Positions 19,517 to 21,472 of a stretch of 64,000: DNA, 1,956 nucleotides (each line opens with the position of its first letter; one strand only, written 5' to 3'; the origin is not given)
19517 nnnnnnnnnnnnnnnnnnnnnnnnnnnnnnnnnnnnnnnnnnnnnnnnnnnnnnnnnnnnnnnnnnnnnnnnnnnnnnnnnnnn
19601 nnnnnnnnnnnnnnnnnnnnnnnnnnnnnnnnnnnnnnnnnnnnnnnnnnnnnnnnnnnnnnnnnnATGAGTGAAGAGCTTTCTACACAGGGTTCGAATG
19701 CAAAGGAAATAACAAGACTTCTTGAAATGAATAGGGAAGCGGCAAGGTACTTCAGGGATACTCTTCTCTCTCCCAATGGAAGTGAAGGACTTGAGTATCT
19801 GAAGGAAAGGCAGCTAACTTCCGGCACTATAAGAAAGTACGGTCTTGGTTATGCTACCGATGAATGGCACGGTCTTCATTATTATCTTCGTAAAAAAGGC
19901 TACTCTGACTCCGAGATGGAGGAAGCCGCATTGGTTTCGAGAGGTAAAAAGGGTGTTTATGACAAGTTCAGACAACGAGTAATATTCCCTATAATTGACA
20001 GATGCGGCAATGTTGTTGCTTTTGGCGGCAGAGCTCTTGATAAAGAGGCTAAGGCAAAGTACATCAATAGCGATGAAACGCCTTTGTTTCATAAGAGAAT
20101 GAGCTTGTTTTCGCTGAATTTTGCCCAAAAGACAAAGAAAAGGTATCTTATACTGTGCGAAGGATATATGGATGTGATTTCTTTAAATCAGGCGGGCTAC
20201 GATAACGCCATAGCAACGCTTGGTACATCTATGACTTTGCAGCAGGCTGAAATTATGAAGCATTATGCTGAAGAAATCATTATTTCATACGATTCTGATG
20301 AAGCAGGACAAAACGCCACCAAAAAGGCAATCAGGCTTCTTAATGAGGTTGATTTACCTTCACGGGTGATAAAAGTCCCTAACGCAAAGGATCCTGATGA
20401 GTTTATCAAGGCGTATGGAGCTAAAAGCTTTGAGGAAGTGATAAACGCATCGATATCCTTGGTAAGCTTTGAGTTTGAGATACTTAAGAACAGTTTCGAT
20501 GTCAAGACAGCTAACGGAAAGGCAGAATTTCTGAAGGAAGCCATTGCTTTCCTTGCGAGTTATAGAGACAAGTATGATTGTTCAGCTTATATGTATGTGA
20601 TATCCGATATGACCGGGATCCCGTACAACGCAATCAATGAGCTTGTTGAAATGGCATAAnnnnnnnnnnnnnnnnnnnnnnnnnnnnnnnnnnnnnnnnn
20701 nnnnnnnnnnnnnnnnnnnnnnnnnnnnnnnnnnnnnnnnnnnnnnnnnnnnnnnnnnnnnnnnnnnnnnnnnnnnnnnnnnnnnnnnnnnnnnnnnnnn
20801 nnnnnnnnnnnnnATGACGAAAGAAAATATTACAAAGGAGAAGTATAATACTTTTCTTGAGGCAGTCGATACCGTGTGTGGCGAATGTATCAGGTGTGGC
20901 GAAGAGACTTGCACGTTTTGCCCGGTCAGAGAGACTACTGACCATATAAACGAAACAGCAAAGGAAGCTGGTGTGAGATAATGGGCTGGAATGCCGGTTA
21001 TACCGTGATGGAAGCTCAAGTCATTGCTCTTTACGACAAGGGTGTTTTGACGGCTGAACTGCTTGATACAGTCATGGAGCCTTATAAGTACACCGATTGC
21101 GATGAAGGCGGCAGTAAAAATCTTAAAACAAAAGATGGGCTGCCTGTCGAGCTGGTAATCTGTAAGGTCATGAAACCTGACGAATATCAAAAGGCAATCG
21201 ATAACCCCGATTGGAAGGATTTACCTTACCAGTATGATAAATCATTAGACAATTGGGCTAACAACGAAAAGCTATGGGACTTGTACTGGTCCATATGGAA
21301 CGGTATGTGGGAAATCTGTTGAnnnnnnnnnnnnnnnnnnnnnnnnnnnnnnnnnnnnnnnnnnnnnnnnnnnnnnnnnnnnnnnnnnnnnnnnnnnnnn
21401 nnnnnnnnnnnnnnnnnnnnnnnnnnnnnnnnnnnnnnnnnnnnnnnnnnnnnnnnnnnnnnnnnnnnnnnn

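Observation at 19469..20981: Primase reduced to the TOPRIM core, preceded by a terminator with no promoter and followed by a stand-alone zinc-ribbon peptide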

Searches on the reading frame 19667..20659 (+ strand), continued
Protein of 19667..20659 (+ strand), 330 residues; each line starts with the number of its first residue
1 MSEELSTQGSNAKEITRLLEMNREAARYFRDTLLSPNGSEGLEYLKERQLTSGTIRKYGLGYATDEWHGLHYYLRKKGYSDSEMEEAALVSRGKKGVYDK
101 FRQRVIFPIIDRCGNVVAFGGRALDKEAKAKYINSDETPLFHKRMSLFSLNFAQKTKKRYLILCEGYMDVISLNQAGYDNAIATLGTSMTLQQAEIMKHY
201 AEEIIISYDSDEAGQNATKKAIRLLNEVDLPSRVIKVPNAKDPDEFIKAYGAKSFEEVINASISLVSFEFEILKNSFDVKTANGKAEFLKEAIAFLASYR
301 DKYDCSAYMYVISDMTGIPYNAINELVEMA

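Call 67: search_dna_similar(query=window:19667-20656:+, collection=plasmids, mode=protein, max_rows=25, max_evalue=1e-20)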
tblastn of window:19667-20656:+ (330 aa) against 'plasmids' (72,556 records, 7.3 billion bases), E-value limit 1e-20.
Records with a match: 212; places in all: 213; records where one place covers at least 80% of the query: 121.
Best place of each record, by identity: <60% 212.
By first word of the organism name: Pseudomonas 35; Rhodococcus 13; Xanthomonas 11; Salmonella 9; Burkholderia 8; Acinetobacter 6; Paracoccus 5; Acidovorax 5; Sinorhizobium 4; Achromobacter 4; and 79 more.
By predicted mobility (MOB-suite, as given by PLSDB): non-mobilizable 125; conjugative 52; mobilizable 35.
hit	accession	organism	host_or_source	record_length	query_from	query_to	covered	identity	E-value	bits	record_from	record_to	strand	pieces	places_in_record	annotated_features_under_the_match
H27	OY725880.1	Subdoligranulum variabile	-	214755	16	326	94%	41.7%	2e-75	259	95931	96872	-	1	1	none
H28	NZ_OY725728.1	Monoglobus pectinilyticus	-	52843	12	324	95%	40.8%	2e-69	241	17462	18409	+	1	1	dnaG: DNA primase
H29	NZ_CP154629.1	Acetoanaerobium noterae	cell culture,Sludge of a digestion ...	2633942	17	323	93%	38.0%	1e-57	207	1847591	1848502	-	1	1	none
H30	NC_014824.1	Ruminococcus albus 7 = DSM 20455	-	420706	10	304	89%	39.0%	2e-58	209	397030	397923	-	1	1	dnaG: DNA primase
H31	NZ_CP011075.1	Brevibacillus laterosporus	Oryza sativa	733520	17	304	87%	39.9%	8e-58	208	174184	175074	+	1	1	dnaG: DNA primase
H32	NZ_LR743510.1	Methylobacterium bullatum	-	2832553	2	302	91%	36.5%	3e-50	186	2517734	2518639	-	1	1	none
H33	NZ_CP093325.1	Bacillus sp. N5-665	whole organism,peat soil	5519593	27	313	87%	37.0%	4e-56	203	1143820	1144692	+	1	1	none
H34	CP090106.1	Sinorhizobium meliloti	Medicago,Cell culture,Plant nodule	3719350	13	303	88%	35.5%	4e-49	183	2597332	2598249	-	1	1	dnaG: DNA primase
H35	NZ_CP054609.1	Paenibacillus cellulosilyticus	cell culture,soil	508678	19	327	94%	33.3%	1e-48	182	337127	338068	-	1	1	dnaG: DNA primase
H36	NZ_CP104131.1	Sinorhizobium sp. K101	Phaseolus vulgaris,cell ...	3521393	13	303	88%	35.3%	7e-49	182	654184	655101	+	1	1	none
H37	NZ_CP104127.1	Sinorhizobium sp. M103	Phaseolus vulgaris,cell ...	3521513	13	303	88%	35.3%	7e-49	182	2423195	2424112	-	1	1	none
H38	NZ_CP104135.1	Sinorhizobium sp. C101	Phaseolus vulgaris,cell ...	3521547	13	303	88%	35.3%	7e-49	182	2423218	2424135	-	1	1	none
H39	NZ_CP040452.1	Halomonas sp. PA16-9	-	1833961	13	328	96%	32.4%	1e-46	176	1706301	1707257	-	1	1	none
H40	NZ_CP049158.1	Caballeronia sp. SBC1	whole organism,soil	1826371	18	329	95%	32.5%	2e-41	160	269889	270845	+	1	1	none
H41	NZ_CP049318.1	Caballeronia sp. SBC2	whole organism,soil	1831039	18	329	95%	32.5%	2e-41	160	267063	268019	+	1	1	none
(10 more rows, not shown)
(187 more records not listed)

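Call 68: get_annotated_region(hit=H30, flank=4000)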
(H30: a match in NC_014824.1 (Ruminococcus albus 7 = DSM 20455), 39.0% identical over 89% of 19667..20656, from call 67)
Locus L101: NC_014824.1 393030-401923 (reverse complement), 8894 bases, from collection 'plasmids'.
description: Ruminococcus albus 7 = DSM 20455 plasmid pRUMAL01, complete sequence
organism: Ruminococcus albus 7 = DSM 20455 (NCBI taxid 697329)
taxonomy: Bacteria; Bacillota; Clostridia; Eubacteriales; Oscillospiraceae; Ruminococcus; Ruminococcus albus; Ruminococcus albus 7 = DSM 20455
host: -; source: -; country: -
typing (MOB-suite, as given by PLSDB): mobilizable; relaxase MOBP
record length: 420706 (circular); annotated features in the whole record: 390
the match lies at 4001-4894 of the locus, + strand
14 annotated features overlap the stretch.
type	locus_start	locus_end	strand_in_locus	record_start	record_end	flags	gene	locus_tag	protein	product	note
CDS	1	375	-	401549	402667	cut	tnpB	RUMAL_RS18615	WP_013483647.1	IS200/IS605 family element RNA-guided endonuclease TnpB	-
CDS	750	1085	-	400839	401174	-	-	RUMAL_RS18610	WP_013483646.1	hypothetical protein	-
CDS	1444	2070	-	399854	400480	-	-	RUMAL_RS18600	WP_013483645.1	hypothetical protein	-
CDS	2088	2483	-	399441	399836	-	-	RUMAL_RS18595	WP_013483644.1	hypothetical protein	-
CDS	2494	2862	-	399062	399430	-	-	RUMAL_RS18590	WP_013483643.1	type II toxin-antitoxin system PemK/MazF family toxin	-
CDS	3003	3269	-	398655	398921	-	-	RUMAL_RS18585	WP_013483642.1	hypothetical protein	-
CDS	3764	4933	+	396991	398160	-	dnaG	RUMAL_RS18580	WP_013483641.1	DNA primase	GO:0006269 - DNA replication, synthesis of RNA primer [Evidence IEA]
CDS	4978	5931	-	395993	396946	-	-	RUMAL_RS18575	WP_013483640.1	site-specific DNA-methyltransferase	GO:0009307 - DNA restriction-modification system [Evidence IEA]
CDS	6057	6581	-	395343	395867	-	-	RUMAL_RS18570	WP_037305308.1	hypothetical protein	-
CDS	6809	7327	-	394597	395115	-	-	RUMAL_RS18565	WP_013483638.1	hypothetical protein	-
CDS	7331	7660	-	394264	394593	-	-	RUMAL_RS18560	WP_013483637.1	YodL domain-containing protein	-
CDS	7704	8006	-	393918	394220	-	-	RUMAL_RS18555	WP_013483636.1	hypothetical protein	-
CDS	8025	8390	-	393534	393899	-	-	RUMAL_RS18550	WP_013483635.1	hypothetical protein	-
CDS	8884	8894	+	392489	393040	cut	-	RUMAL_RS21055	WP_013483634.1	hypothetical protein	-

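Call 82: find_encoding_contigs(protein=P0002, flank=6000, max_places=1)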
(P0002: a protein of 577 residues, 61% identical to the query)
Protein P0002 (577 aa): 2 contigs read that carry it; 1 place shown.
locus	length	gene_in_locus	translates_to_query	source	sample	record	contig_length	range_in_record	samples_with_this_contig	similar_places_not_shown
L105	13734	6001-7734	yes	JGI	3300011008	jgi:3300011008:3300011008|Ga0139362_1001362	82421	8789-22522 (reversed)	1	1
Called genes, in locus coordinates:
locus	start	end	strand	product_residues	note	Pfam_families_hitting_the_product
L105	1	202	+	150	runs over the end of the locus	-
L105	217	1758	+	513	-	PF05362:Lon_C (weak), PF13541:ChlI, PF00158:Sigma54_activat (weak), PF01078:Mg_chelatase, PF07728:AAA_5, PF00493:MCM (weak), PF13335:Mg_chelatase_C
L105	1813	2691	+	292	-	-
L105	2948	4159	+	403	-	PF03704:BTAD, PF00990:GGDEF (weak)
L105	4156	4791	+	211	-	PF01205:Impact_N, PF09186:DUF1949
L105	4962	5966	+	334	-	PF01966:HD, PF13286:HD_assoc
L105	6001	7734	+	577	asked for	PF01807:Zn_ribbon_DnaG, PF08275:DNAG_N, PF01751:Toprim, PF13155:Toprim_2, PF13362:Toprim_3, PF13662:Toprim_4, PF10410:DnaB_bind (faint), PF00772:DnaB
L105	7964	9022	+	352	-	PF03979:Sigma70_r1_1, PF00140:Sigma70_r1_2, PF04542:Sigma70_r2, PF04539:Sigma70_r3, PF04545:Sigma70_r4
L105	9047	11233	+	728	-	PF11104:PilM_2, PF06723:MreB_Mbl, PF14450:FtsA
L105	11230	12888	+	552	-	PF02156:Glyco_hydro_26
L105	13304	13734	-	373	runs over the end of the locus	PF01522:Polysacc_deac_1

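Call 87: search_protein_families(library=ncbifam, proteins=[window:19667-20659:+], max_evalue=0.01)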
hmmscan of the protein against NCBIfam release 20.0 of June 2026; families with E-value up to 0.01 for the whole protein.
window:19667-20659:+ (330 aa): 7 families
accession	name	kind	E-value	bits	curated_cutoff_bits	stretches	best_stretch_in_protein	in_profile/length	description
TIGR01391.1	dnaG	equivalog_domain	8.4e-87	291.7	283.6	1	10-312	104-410/414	DNA primase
TIGR00646.1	MG010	hypoth_equivalog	3.6e-08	33.2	260.65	1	73-250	33-204/218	DNA primase-like protein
NF006382.0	PRK08624.1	equivalog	6.4e-06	25.3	440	1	99-217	178-305/373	hypothetical protein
NF003108.1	PRK04031.1-1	equivalog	5.8e-05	22.5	300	1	160-222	165-225/419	DNA primase DnaG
NF003094.0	PRK04017.1-5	equivalog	0.00028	21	124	1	160-239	24-99/128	hypothetical protein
NF003091.0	PRK04017.1-2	equivalog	0.00042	20.1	129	1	150-223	26-99/151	hypothetical protein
NF003090.0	PRK04017.1-1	equivalog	0.0049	16.6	120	1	161-228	22-88/132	hypothetical protein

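Call 88: search_protein_families(library=padloc, proteins=[window:19667-20659:+], max_evalue=0.001)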
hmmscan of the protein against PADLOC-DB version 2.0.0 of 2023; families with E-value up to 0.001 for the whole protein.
window:19667-20659:+ (330 aa): 2 families
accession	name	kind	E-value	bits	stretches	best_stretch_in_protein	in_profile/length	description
PDLC03767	RT_UG29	-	9.5e-28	94.2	1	22-282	109-392/2280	DRT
PDLC03800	RTasDnaG-like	-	7.2e-22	75.8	1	36-267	170-391/550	DRT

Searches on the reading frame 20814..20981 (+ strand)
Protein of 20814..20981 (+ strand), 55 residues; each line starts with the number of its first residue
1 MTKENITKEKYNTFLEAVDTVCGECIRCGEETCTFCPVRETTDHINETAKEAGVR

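Call 3: search_protein_families(library=pfam, proteins=[window:20814-20981:+], max_evalue=0.1)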
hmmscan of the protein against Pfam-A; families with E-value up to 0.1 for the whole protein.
window:20814-20981:+ (55 aa): 0 families

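Call 16: search_protein_families(library=phrogs, proteins=[window:20814-20981:+], max_evalue=0.01)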
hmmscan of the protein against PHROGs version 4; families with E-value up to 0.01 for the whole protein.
window:20814-20981:+ (55 aa): 0 families

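Call 36: find_homologous_proteins(query=window:20814-20978:+, max_evalue=0.001)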
Query window:20814-20978:+ (55 aa): 2 proteins with E <= 0.001 among 2 candidates.
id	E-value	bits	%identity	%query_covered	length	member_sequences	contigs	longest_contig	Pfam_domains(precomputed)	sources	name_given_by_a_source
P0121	5.8e-29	115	96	100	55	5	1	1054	-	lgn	-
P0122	1.1e-23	99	84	100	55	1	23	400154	-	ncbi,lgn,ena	-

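Call 46: predict_structure(alignment_id=A3)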
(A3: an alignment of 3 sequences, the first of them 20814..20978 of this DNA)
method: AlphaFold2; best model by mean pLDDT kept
length: 55 residues; sequences in the alignment: 3
mean_pLDDT: 74.6   pTM: 0.46
mean pLDDT of the five models: 74.6, 71.2, 60.5, 60.0, 57.5
residues with pLDDT >= 90: 0; 70-90: 48; 50-70: 5; < 50: 2
segments of 3 or more residues with pLDDT < 50: none
pLDDT, mean of each block of 10 residues (from residue 1): 66 77 75 77 80 70
secondary structure, 60 per line:
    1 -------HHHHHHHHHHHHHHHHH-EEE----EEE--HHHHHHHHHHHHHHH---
elements in order: H8-24 E26-28 E33-35 H38-52

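Call 48: fold_search(model_id=the predicted structure, library=pdb)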
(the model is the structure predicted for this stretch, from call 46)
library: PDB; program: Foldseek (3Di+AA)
matches with E <= 10: 71; with E <= 0.001: 0
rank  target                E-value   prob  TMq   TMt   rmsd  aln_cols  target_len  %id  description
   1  8a4b_C                1.7e+00  0.16  0.43  0.17   4.5        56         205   16  Structure of human Rep15:Rab3B_Q81L complex. (released 2022-08-10)
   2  8a4c_C                1.7e+00  0.15  0.42  0.17   4.7        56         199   16  Structure of human Rep15:Rab3B complex. (released 2022-08-10)
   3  5bn5_B                2.1e+00  0.25  0.53  0.10   6.5        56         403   18  Structural basis for a unique ATP synthase core complex from Nanoarcheaum equitans (released 2015-09-16)
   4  5xga                  3.0e+00  0.14  0.37  0.19   6.1        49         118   16  Crystal structure of the EnvZ periplasmic domain with CHAPS (released 2017-07-19)
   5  8a4c_A                3.4e+00  0.14  0.47  0.18   4.5        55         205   14  Structure of human Rep15:Rab3B complex. (released 2022-08-10)
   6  3k56_B                3.4e+00  0.10  0.37  0.12  10.5        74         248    8  Crystal Structure of Isopentenyl Phosphate Kinase from M. jannaschii in complex with IPP beta-S (released 2010-05-05)
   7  3g8g                  3.7e+00  0.08  0.32  0.19   9.5        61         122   10  Crystal structure of phospholipase A2 ammodytoxin A from vipera ammodytes ammodytes (released 2009-12-15)
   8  1s20_F                3.9e+00  0.10  0.41  0.08   9.4        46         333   17  A novel NAD binding protein revealed by the crystal structure of E. Coli 2,3-diketogulonate reductase (YiaK) NORTHEAST (released 2004-01-20)
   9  3k4o_B                4.2e+00  0.20  0.41  0.12   3.4        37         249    8  Crystal Structure of Isopentenyl Phosphate Kinase from Methanocaldococcus jannaschii (released 2010-05-05)
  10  8ofk_DDD              4.5e+00  0.20  0.54  0.12   5.5        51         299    6  Crystal structure of the cysteine-rich Gallus gallus urate oxidase in complex with the 8-azaxanthine inhibitor under (released 2024-01-17)
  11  3fry_A                4.5e+00  0.06  0.30  0.24  10.7        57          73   10  Crystal structure of the CopA C-terminal metal binding domain (released 2010-01-12)
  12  3k52_B                4.8e+00  0.18  0.41  0.12   3.1        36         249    8  Crystal Structure of Isopentenyl Phosphate Kinase from M. jannaschii in complex with IP (released 2010-05-05)
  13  7f84_A                4.8e+00  0.12  0.47  0.32   7.6        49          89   10  Crystal structure of CRISPR-associated Cas2c of Leptospira interrogans (released 2022-07-06)
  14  3k4y_B                5.1e+00  0.16  0.41  0.12   3.1        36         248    8  Crystal Structure of Isopentenyl Phosphate Kinase from M. jannaschii in complex with IPP (released 2010-05-05)
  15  3cpr_A                5.1e+00  0.09  0.39  0.11   5.0        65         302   14  The crystal structure of Corynebacterium glutamicum dihydrodipicolinate synthase to 2.2 A resolution (released 2008-11-18)
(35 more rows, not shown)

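Call 87: search_protein_families(library=ncbifam, proteins=[window:20814-20981:+], max_evalue=0.01)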
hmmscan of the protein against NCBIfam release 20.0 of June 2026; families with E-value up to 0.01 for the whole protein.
window:20814-20981:+ (55 aa): 0 families

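Call 88: search_protein_families(library=padloc, proteins=[window:20814-20981:+], max_evalue=0.001)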
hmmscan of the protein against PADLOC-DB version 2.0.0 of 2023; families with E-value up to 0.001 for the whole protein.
window:20814-20981:+ (55 aa): 0 families

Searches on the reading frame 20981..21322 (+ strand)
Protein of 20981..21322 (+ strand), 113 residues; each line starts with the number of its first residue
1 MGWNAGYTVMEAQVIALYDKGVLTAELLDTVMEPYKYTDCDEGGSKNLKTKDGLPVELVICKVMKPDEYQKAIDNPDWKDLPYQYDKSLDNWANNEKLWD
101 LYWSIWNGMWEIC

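Call 3: search_protein_families(library=pfam, proteins=[window:20981-21322:+], max_evalue=0.1)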
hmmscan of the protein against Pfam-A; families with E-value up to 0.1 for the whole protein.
window:20981-21322:+ (113 aa): 0 families

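Call 16: search_protein_families(library=phrogs, proteins=[window:20981-21322:+], max_evalue=0.01)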
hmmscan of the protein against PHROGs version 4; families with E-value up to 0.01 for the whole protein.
window:20981-21322:+ (113 aa): 0 families

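Call 87: search_protein_families(library=ncbifam, proteins=[window:20981-21322:+], max_evalue=0.01)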
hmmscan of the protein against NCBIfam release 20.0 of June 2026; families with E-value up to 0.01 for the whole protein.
window:20981-21322:+ (113 aa): 0 families

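Call 88: search_protein_families(library=padloc, proteins=[window:20981-21322:+], max_evalue=0.001)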
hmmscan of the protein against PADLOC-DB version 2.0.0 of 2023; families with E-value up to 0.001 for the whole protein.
window:20981-21322:+ (113 aa): 0 families

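Call 94: predict_structure(protein=window:20981-21319:+)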
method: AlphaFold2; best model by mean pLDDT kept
length: 113 residues; sequences in the alignment: 1
mean_pLDDT: 43.7   pTM: 0.27
mean pLDDT of the five models: 43.7, 38.9, 37.2, 37.1, 36.8
residues with pLDDT >= 90: 0; 70-90: 0; 50-70: 27; < 50: 86
segments of 3 or more residues with pLDDT < 50: 1-13, 21-23, 33-68, 81-98, 104-113
pLDDT, mean of each block of 10 residues (from residue 1): 34 49 49 40 39 41 44 54 40 47 46 31
secondary structure, 60 per line:
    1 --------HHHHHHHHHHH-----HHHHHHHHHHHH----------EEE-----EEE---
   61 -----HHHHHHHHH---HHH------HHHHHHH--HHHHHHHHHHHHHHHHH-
elements in order: H9-19 H25-36 E47-49 E55-57 H66-74 H87-93 H96-112
